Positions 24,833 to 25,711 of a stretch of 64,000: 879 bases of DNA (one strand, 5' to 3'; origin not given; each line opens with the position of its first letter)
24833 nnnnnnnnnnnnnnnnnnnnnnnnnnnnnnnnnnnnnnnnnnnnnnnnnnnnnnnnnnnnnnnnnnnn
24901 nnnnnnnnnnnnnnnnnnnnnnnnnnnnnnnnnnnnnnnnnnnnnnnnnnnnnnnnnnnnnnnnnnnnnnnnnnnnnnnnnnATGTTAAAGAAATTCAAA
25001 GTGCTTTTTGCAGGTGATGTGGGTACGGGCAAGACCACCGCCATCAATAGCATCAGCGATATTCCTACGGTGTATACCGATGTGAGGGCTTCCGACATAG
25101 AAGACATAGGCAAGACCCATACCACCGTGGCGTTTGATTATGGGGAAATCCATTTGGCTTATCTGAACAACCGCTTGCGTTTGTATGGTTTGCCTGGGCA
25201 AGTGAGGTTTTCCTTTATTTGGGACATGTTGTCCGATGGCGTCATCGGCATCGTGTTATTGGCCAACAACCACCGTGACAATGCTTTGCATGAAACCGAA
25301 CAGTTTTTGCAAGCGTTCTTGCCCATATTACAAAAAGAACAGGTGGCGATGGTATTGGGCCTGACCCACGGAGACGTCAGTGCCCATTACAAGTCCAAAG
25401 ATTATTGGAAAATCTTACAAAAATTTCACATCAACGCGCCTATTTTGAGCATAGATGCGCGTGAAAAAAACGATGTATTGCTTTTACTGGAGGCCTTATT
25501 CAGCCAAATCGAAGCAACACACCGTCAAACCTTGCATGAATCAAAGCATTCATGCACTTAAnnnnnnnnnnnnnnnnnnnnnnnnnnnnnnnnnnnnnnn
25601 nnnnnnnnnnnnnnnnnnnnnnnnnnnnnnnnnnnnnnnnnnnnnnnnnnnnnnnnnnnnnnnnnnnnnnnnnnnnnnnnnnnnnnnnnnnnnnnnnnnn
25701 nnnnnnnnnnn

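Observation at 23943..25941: Low-GC three-gene islet encoding a Ras-like small GTPase plus Roadblock/LC7 (MglA/MglB-like) pair with an unknown partner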

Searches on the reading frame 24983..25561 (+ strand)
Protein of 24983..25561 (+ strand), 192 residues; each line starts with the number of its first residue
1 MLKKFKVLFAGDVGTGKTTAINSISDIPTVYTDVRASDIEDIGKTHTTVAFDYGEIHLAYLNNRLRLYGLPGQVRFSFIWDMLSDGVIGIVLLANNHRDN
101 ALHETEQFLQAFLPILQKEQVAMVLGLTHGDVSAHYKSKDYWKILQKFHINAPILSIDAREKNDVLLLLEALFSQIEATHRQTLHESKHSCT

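Call 3: search_protein_families(library=pfam, proteins=[window:24983-25561:+], max_evalue=1)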
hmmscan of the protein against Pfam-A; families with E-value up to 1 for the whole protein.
window:24983-25561:+ (192 aa): 10 families
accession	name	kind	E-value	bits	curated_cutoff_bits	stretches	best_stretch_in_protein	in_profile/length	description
PF03029.23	ATP_bind_1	-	1.2e-10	42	27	1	42-150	63-187/240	Conserved hypothetical ATP binding protein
PF03193.22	RsgA_GTPase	-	0.00032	21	30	1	2-49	104-149/174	RsgA GTPase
PF00025.27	Arf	-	0.00072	19.5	22.3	1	3-151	13-146/174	ADP-ribosylation factor family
PF10662.15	PduV-EutP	-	0.023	15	21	1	6-39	3-36/143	Ethanolamine utilisation - propanediol utilisation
PF12775.13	AAA_7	-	0.042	13.8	25.8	1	3-24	32-53/181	P-loop containing dynein motor region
PF01926.29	MMR_HSR1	-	0.049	14.2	21.9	1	6-90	1-57/113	50S ribosome-binding GTPase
PF13401.12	AAA_22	-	0.065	14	27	0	9-27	10-28/130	AAA domain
PF00735.24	Septin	-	0.073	12.8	26.2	1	4-41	4-41/280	Septin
PF00071.28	Ras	-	0.12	12.4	21.6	1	6-134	1-118/162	Ras family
PF00004.35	AAA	-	0.13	13.1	21.2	1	7-27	1-21/131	ATPase family associated with various cellular activities (AAA)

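Call 4: search_protein_families(library=ncbifam, proteins=[window:24983-25561:+], max_evalue=1)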
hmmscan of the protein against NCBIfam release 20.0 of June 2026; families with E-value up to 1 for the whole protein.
window:24983-25561:+ (192 aa): 4 families
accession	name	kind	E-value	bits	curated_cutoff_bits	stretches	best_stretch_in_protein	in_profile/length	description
TIGR00231.1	small_GTP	domain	0.0013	18.6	42.5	1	3-86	2-76/164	GTP-binding protein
TIGR00157.1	TIGR00157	equivalog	0.04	13.4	100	1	3-49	121-165/247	ribosome small subunit-dependent GTPase A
NF003229.0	PRK04195.1-5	equivalog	0.15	10.7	280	1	6-49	46-90/413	replication factor C large subunit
TIGR02528.1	EutP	subfamily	0.16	12.2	138.35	0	6-36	2-32/142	EutP/PduV family microcompartment system protein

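Call 5: find_homologous_proteins(query=window:24983-25561:+)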
Query window:24983-25561:+ (192 aa): 131 proteins with E <= 0.001 among 230 candidates; the best 120 are listed.
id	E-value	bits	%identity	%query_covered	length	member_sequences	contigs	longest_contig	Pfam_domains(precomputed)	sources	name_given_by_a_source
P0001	5.1e-123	426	100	100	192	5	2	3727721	PF03029.24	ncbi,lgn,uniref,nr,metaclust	ncbi:ATP/GTP-binding protein [Vitreoscilla massiliensis]|uniref:ATP/GTP-binding protein n=1 Tax=Vitr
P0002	2.5e-80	287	72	94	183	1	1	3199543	PF00025.28,PF03029.24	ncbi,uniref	ncbi:GTP-binding protein [Neisseria sp. Ec49-e6-T10]|uniref:GTP-binding protein n=1 Tax=Neisseria sp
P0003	1.9e-73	264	65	93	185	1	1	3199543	PF10662.16,PF03029.24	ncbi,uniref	ncbi:GTP-binding protein [Neisseria sp. Ec49-e6-T10]|uniref:GTP-binding protein n=1 Tax=Neisseria sp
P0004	1.1e-59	220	56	93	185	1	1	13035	PF03029.24,PF00071.29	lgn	-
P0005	3.6e-58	215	56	93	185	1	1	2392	PF03029.24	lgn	-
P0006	3.4e-57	211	55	93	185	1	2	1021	PF03029.24,PF00071.29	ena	-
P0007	1.6e-55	206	55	93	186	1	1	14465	PF03029.24,PF00071.29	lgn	-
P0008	3.4e-54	202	53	93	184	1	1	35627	PF03029.24,PF00071.29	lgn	-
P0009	5.8e-54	201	51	92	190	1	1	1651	PF00025.28,PF03029.24,PF00071.29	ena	-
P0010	2.4e-52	196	52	90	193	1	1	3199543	PF10662.16,PF03029.24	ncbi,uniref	ncbi:GTP-binding protein [Neisseria sp. Ec49-e6-T10]|uniref:GTP-binding protein n=1 Tax=Neisseria sp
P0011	1.3e-44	170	49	91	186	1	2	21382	PF00025.28,PF03029.24,PF00071.29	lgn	-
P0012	1.4e-40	157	46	92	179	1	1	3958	PF03193.23,PF03029.24,PF00071.29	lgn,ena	-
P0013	8.8e-40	155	46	92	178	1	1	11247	PF03193.23,PF10662.16,PF03029.24,PF00071.29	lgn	-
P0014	3.4e-39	153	46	92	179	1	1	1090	PF03029.24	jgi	jgi:signal recognition particle receptor subunit beta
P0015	4.8e-39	152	46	92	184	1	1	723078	PF03029.24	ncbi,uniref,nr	ncbi:GTP-binding protein [Solimonas marina]|uniref:GTP-binding protein n=1 Tax=Solimonas marina TaxI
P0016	1.9e-38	150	44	93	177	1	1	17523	PF08477.20,PF03029.24,PF00071.29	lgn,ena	-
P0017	2.6e-38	150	45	92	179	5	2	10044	PF03193.23,PF10662.16,PF03029.24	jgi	jgi:signal recognition particle receptor subunit beta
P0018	2.7e-38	150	45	91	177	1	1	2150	PF10662.16,PF03029.24,PF00071.29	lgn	-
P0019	3.5e-38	149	46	96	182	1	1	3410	PF03029.24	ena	-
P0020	5.6e-38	149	45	92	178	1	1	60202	PF10662.16,PF03029.24,PF00071.29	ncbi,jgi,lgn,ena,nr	ncbi:MAG: ATP/GTP-binding protein [Methylococcaceae bacterium]|nr:ATP/GTP-binding protein [Methyloco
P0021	3.3e-37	146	44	92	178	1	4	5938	PF03029.24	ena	-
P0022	3.5e-37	146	45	91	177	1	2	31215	PF10662.16,PF03029.24,PF00071.29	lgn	-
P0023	4.0e-37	146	44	92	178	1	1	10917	PF10662.16,PF03029.24,PF00071.29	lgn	-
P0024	4.0e-37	146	45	92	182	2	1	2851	PF03029.24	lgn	-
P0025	5.5e-37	146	43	92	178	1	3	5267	PF10662.16,PF03029.24,PF00071.29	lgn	-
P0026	6.6e-37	145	46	92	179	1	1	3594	PF03029.24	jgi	jgi:signal recognition particle receptor subunit beta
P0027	6.8e-37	145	44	92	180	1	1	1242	PF03029.24,PF00071.29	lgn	-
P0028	7.7e-37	145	44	91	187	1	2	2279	PF03029.24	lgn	-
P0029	9.5e-37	145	44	92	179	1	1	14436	PF03029.24,PF00071.29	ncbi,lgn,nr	ncbi:MAG: ATP/GTP-binding protein [Methylomonas sp.]|nr:ATP/GTP-binding protein [Methylomonas sp.]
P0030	1.0e-36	145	47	92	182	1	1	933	PF03029.24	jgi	jgi:signal recognition particle receptor subunit beta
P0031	1.2e-36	144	44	92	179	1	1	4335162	PF03029.24,PF00071.29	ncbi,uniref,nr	ncbi:GTP-binding protein [Methylomarinum vadi]|uniref:GTP-binding protein n=1 Tax=Methylomarinum vad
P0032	1.4e-36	144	43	92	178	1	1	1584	PF03193.23,PF10662.16,PF03029.24,PF00071.29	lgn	-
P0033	2.0e-36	144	43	92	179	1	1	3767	PF10662.16,PF03029.24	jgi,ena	-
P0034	2.6e-36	143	43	92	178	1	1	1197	PF03193.23,PF10662.16,PF03029.24,PF00071.29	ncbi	-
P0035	2.8e-36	143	45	91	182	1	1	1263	PF03029.24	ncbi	-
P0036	2.8e-36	143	45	92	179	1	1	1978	PF03029.24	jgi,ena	-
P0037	3.1e-36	143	44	92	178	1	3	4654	PF03029.24,PF00071.29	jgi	-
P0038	4.3e-36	143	43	88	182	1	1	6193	PF08477.20,PF10662.16,PF03029.24,PF00071.29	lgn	-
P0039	4.6e-36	143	42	91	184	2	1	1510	PF03029.24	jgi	jgi:uncharacterized protein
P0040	4.9e-36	142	46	92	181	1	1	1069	PF03029.24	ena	-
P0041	5.0e-36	142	44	92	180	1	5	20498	PF03029.24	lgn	-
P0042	5.1e-36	142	47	90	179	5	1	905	PF03029.24,PF00071.29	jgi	jgi:hypothetical protein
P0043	5.2e-36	142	45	92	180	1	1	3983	PF03029.24,PF00071.29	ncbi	-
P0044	7.3e-36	142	44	95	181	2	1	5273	PF03029.24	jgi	jgi:signal recognition particle receptor subunit beta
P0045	1.0e-35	141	45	67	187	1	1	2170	PF03029.24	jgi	jgi:signal recognition particle receptor subunit beta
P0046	1.4e-35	141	42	93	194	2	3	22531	PF03029.24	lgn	-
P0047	1.4e-35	141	43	92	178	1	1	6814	PF03029.24,PF00071.29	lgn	-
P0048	1.8e-35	141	45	93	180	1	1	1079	PF03029.24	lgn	-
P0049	2.0e-35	140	44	92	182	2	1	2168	PF03029.24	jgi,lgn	jgi:signal recognition particle receptor subunit beta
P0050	2.0e-35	140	41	91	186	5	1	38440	PF03029.24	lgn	-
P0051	2.1e-35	140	45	92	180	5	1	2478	PF03029.24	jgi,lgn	-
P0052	3.5e-35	140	43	88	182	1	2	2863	PF08477.20,PF10662.16,PF03029.24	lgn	-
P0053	3.6e-35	140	43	92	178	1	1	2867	PF03029.24,PF00071.29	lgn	-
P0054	4.0e-35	140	43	92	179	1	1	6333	PF03029.24,PF00071.29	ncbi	-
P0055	4.1e-35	139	43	83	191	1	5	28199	PF03029.24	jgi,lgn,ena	jgi:signal recognition particle receptor subunit beta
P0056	4.8e-35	139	44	92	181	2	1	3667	PF03029.24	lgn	-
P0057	1.2e-34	138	43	92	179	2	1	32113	PF03029.24,PF00071.29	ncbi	-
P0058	1.3e-34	138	43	92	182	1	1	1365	PF03029.24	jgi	jgi:signal recognition particle receptor subunit beta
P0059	2.0e-34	137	44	92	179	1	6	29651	PF03029.24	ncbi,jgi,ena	-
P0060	2.1e-34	137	43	93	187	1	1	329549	PF03029.24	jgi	jgi:signal recognition particle receptor subunit beta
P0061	2.3e-34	137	44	92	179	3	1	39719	PF03029.24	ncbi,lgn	-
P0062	2.6e-34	137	39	93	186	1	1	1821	PF03029.24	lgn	-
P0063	2.8e-34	137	41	91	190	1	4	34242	PF03029.24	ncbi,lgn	-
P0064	2.9e-34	137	45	90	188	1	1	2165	PF03029.24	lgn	-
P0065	3.1e-34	137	43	91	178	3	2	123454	PF03029.24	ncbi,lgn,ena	-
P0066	3.6e-34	136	41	91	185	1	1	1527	PF03029.24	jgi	jgi:uncharacterized protein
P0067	4.3e-34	136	46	91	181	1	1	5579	PF03029.24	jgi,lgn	jgi:signal recognition particle receptor subunit beta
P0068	5.4e-34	136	41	90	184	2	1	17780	PF01926.30,PF08477.20,PF03193.23,PF03029.24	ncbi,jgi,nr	ncbi:MAG: GTP-binding protein [Gammaproteobacteria bacterium]|nr:GTP-binding protein [Gammaproteobac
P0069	5.6e-34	136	42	92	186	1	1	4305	PF03029.24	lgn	-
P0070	7.4e-34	135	41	92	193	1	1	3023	PF03029.24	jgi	jgi:uncharacterized protein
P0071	8.2e-34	135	42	98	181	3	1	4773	PF03029.24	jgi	jgi:signal recognition particle receptor subunit beta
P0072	8.5e-34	135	41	92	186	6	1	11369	PF03029.24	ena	-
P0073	8.6e-34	135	41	91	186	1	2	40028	PF03029.24,PF00071.29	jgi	jgi:uncharacterized protein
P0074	9.7e-34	135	42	91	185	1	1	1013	PF03029.24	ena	-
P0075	1.0e-33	135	44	92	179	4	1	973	PF03029.24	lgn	-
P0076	1.0e-33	135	41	80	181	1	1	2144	PF03029.24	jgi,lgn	-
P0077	1.0e-33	135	44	92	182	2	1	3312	PF03029.24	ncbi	-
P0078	1.1e-33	135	43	98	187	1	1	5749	PF03029.24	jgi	jgi:uncharacterized protein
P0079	1.3e-33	135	44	93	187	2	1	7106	PF03029.24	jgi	jgi:uncharacterized protein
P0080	1.3e-33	135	44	93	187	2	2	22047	PF03029.24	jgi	jgi:uncharacterized protein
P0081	1.3e-33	135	41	91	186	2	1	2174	PF03029.24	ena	-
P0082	1.4e-33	134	43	94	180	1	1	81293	PF03029.24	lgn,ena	-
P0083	2.3e-33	134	41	91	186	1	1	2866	PF03029.24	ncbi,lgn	-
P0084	2.4e-33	134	43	90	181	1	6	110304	PF03029.24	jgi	jgi:signal recognition particle receptor subunit beta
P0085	3.7e-33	133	39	96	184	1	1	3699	PF03029.24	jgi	jgi:uncharacterized protein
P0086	5.4e-33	133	42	82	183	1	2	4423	PF03029.24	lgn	-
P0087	8.2e-33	132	45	90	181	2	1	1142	PF03029.24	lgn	-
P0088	9.9e-33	132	43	93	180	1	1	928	PF03029.24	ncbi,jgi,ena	jgi:signal recognition particle receptor subunit beta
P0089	1.3e-32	131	41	91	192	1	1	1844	PF03029.24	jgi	jgi:uncharacterized protein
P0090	2.5e-32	130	38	91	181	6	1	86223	PF03029.24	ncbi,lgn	-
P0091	2.5e-32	130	42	91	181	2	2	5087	PF03029.24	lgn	-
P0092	5.0e-32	129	41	91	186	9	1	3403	PF03029.24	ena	-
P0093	5.9e-32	129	39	91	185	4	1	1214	PF03029.24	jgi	jgi:uncharacterized protein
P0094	6.2e-32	129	38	91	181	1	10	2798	PF03029.24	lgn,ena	-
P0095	6.9e-32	129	44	93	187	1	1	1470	PF03029.24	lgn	-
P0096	6.9e-32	129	42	91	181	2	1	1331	PF03029.24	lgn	-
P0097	7.0e-32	129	39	91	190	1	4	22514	PF03029.24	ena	-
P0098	7.0e-32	129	39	91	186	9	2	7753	PF03029.24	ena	-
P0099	9.1e-32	129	42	98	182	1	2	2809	PF03029.24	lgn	-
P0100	1.3e-31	128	41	91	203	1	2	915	PF03029.24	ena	-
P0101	1.5e-31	128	38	91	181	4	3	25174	PF03029.24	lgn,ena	-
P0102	1.5e-31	128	39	91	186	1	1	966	PF03029.24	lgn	-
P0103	1.7e-31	128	40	91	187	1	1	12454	PF03029.24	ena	-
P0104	2.2e-31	127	39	91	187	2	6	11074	PF03029.24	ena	-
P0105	5.4e-31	126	42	92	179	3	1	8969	PF03029.24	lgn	-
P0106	8.1e-31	125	43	86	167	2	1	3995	PF03029.24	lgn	-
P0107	1.1e-30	125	37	91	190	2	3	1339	PF08477.20,PF03029.24,PF00071.29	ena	-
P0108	1.3e-30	125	36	92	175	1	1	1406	PF08477.20,PF03029.24,PF00071.29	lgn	-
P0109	1.5e-30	125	40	92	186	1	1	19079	PF03029.24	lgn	-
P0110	1.8e-30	124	39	83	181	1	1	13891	PF03029.24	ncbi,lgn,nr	ncbi:MAG TPA: GTP-binding protein [Nevskiaceae bacterium]|nr:GTP-binding protein [Nevskiaceae bacter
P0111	1.8e-30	124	39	91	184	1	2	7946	PF03029.24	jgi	jgi:uncharacterized protein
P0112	1.8e-30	124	40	92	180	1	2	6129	PF03029.24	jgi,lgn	-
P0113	3.0e-30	124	40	91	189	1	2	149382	PF03029.24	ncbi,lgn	ncbi:MAG: ATP/GTP-binding protein [Lysobacterales bacterium]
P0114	9.2e-30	122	38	91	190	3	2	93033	PF03029.24,PF00071.29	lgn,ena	-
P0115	1.4e-29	121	39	92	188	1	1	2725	PF03029.24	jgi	jgi:hypothetical protein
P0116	3.1e-29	120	42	91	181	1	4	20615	PF03029.24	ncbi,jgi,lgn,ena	jgi:signal recognition particle receptor subunit beta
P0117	5.1e-29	120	38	91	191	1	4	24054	PF08477.20,PF03029.24,PF00071.29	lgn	-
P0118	5.7e-29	119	44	88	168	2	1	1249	PF03029.24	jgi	jgi:signal recognition particle receptor subunit beta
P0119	8.2e-29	119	42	91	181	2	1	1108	PF03029.24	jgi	jgi:uncharacterized protein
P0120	9.9e-29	119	43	86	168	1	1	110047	PF03029.24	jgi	jgi:signal recognition particle receptor subunit beta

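Call 7: find_encoding_contigs(protein=P0001, flank=6000, max_places=4)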
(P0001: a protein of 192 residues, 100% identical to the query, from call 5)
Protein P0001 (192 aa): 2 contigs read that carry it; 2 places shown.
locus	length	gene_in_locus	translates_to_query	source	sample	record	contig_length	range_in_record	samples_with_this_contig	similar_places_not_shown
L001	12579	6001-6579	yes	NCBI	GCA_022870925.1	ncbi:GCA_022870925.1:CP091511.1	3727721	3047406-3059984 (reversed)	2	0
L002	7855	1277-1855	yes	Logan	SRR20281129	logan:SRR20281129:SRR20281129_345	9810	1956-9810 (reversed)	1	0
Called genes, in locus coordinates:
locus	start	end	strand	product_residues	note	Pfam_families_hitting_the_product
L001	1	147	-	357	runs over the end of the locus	PF05958:tRNA_U5-meth_tr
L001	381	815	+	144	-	PF21352:Zn_ribbon_Thio2, PF00085:Thioredoxin, PF13098:Thioredoxin_2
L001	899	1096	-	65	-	-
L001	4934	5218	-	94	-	-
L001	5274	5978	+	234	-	-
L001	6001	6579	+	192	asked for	PF03029:ATP_bind_1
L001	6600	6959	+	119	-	-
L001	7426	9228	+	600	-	PF13667:ThiC-associated, PF01964:ThiC_Rad_SAM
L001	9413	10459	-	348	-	PF03601:Cons_hypoth698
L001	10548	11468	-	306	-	PF00126:HTH_1, PF03466:LysR_substrate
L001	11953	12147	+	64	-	-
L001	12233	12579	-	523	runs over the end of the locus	PF01145:Band_7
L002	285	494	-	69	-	-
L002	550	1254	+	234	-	-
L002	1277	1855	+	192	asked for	PF03029:ATP_bind_1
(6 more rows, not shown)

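Call 14: find_encoding_contigs(protein=P0002, flank=8000, max_places=3)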
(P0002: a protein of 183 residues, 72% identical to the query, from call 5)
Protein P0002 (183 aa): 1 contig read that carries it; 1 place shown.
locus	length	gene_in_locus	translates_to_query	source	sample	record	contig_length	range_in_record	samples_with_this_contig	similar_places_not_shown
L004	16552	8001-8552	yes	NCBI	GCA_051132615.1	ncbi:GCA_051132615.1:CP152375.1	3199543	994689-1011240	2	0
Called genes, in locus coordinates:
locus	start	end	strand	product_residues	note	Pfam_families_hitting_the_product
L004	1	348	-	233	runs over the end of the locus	PF01209:Ubie_methyltran, PF05401:NodS, PF02353:CMAS, PF13489:Methyltransf_23, PF06325:PrmA, PF05175:MTS, PF13847:Methyltransf_31, PF08241:Methyltransf_11, +4 more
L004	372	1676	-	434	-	PF01979:Amidohydro_1, PF07969:Amidohydro_3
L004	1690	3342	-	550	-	-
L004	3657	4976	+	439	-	PF25917:BSH_RND, PF25919:BSH_CusB (weak), PF25881:HH_YBHG (weak), PF25885:HH_EMRA, PF25963:Beta-barrel_AAEA (weak)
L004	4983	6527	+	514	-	PF07690:MFS_1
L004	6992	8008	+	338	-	-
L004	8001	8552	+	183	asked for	PF00025:Arf (faint), PF03029:ATP_bind_1 (weak)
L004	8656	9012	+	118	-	-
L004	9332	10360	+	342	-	-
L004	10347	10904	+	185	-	PF10662:PduV-EutP (faint), PF03029:ATP_bind_1 (weak)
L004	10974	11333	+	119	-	-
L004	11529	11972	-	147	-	-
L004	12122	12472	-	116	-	PF11964:SpoIIAA-like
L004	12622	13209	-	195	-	PF06210:DUF1003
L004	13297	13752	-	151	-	PF00583:Acetyltransf_1, PF13673:Acetyltransf_10, PF13508:Acetyltransf_7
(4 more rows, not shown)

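Call 16: find_encoding_contigs(protein=P0031, flank=7000, max_places=2)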
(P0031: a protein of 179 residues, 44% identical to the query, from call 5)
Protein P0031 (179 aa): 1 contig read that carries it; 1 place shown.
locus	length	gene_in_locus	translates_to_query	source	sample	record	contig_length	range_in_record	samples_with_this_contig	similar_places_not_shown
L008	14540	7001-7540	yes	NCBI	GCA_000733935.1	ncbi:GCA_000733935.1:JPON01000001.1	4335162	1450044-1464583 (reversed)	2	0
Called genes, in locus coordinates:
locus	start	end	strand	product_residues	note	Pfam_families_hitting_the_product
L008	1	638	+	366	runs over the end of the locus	PF01594:AI-2E_transport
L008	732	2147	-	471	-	PF13638:PIN_4, PF02562:PhoH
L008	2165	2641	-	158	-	PF08534:Redoxin, PF00578:AhpC-TSA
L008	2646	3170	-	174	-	PF13740:ACT_6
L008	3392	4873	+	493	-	PF05036:SPOR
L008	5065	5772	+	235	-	-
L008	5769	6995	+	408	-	-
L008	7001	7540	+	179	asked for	PF00071:Ras (weak), PF03029:ATP_bind_1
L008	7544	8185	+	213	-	-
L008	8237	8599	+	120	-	PF03259:Robl_LC7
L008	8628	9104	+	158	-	PF08448:PAS_4 (weak), PF13426:PAS_9, PF00989:PAS, PF08447:PAS_3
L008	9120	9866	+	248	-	PF12974:Phosphonate-bd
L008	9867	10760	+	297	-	PF06189:5-nucleotidase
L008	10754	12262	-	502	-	PF27104:FimW_N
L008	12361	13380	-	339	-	PF04055:Radical_SAM, PF13353:Fer4_12 (weak)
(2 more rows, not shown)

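Call 17: find_encoding_contigs(protein=P0015, flank=7000, max_places=2)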
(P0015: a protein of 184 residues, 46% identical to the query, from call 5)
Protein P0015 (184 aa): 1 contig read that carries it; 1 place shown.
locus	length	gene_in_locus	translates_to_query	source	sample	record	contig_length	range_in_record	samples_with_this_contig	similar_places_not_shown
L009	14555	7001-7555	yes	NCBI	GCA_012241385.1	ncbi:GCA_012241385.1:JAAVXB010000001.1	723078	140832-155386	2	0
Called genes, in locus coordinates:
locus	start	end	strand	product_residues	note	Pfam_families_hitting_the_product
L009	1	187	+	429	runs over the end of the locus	PF00375:SDF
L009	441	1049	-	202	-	PF01810:LysE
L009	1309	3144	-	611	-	PF00009:GTP_EFTU, PF22042:EF-G_D2 (weak), PF03144:GTP_EFTU_D2, PF00679:EFG_C, PF21018:BipA_C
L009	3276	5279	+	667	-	PF13520:AA_permease_2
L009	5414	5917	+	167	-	-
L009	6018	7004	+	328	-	-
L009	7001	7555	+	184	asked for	PF03029:ATP_bind_1 (faint)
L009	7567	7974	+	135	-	PF03259:Robl_LC7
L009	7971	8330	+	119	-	-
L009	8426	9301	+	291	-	PF02678:Pirin, PF05726:Pirin_C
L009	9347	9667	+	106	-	PF01906:YbjQ_1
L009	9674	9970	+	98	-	-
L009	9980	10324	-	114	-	-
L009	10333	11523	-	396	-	PF22660:RS_preATP-grasp-like, PF02222:ATP-grasp, PF02786:CPSase_L_D2 (weak), PF21244:PurT_C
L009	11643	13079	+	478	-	PF00224:PK, PF02887:PK_C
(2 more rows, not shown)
